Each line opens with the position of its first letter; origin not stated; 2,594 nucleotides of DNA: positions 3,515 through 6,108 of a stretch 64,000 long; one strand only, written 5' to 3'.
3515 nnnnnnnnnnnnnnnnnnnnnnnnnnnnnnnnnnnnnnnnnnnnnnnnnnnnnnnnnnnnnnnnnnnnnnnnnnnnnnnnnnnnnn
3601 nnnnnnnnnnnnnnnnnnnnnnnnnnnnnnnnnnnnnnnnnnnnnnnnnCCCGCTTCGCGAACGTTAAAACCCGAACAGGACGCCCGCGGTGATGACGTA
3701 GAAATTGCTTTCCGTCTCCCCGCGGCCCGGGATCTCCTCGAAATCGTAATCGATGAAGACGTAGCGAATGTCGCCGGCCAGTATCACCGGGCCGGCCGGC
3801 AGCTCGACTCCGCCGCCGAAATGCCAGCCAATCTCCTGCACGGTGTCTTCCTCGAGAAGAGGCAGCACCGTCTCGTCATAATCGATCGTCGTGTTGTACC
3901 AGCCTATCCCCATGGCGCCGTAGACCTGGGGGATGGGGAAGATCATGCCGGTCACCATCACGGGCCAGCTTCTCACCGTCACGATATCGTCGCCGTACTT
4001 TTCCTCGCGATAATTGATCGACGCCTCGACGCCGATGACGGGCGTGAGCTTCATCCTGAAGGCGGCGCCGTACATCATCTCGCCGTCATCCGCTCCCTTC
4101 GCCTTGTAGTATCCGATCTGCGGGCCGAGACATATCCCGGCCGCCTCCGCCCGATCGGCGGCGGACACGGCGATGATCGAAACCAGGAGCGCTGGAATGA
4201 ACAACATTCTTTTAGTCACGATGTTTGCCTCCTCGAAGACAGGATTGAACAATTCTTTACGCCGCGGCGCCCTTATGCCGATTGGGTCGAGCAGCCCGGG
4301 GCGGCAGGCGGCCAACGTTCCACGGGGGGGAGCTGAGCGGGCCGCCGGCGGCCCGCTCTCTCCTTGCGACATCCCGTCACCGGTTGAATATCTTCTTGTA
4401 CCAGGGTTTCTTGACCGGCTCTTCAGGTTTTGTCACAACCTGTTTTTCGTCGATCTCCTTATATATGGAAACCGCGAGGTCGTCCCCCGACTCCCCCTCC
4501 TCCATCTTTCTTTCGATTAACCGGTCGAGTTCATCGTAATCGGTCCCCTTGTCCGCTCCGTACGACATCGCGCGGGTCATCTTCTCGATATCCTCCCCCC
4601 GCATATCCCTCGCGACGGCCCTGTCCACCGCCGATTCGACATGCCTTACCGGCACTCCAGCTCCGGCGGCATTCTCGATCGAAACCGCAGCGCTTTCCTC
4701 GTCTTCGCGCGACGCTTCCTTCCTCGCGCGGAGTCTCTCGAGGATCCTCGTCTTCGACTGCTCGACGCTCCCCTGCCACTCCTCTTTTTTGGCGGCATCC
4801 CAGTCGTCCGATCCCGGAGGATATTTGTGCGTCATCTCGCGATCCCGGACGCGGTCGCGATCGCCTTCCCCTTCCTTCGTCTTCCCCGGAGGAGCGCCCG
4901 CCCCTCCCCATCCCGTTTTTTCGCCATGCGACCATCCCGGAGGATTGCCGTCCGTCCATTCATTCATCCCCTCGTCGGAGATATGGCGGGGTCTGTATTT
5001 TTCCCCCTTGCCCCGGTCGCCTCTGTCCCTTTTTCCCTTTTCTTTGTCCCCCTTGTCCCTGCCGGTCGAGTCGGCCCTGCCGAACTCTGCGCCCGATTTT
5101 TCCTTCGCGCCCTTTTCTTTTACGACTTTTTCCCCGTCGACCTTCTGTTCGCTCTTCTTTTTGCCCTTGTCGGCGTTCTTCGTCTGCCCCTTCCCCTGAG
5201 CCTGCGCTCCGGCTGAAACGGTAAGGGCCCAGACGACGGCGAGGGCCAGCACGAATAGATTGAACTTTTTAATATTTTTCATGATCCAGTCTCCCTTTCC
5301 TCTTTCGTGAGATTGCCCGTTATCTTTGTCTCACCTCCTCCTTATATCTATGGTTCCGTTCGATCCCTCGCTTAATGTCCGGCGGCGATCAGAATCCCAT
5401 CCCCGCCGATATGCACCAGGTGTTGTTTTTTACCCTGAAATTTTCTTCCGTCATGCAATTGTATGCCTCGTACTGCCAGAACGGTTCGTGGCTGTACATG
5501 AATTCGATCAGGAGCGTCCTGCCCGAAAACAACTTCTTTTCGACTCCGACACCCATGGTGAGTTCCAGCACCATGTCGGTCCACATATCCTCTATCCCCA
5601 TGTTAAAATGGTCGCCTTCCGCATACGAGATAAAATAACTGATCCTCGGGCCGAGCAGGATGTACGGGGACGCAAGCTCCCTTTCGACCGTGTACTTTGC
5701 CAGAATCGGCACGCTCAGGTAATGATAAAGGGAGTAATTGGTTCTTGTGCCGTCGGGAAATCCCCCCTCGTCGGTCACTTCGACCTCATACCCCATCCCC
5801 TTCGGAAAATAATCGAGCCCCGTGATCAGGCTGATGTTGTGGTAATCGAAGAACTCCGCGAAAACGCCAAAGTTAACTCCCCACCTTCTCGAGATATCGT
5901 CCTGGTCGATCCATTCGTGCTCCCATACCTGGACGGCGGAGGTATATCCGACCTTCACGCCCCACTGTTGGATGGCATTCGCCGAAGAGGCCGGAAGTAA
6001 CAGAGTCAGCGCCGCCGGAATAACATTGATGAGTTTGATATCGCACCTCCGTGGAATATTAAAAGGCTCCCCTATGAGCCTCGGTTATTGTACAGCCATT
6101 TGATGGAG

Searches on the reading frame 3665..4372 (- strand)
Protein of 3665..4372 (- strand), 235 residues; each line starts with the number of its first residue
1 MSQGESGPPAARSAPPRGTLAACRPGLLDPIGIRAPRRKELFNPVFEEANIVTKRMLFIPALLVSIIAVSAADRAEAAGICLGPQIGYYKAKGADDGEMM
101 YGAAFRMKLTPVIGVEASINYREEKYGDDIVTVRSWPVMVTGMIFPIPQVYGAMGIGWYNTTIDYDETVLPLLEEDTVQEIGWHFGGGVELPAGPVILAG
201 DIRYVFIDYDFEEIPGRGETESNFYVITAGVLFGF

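Call 56: search_protein_families(library=pfam, proteins=[window:3665-4372:-], max_evalue=0.00001)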
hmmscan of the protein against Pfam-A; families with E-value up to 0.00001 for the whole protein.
window:3665-4372:- (235 aa): 1 family
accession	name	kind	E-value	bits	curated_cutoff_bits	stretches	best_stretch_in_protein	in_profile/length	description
PF13505.12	OMP_b-brl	-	2.8e-11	44.4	28.7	1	61-231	3-171/175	Outer membrane protein beta-barrel domain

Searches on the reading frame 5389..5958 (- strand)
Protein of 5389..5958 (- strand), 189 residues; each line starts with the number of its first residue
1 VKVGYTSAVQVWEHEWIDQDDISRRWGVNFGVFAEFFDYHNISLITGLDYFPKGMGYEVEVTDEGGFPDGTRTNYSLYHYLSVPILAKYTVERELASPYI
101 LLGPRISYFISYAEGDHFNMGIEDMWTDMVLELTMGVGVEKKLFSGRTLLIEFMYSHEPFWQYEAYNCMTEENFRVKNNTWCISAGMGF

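Call 56: search_protein_families(library=pfam, proteins=[window:5389-5958:-], max_evalue=0.00001)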
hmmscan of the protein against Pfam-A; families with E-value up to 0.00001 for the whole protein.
window:5389-5958:- (189 aa): 1 family
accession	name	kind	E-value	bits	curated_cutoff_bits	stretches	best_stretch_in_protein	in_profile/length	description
PF13568.12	OMP_b-brl_2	-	7.9e-08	33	27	1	15-155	27-166/175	Outer membrane protein beta-barrel domain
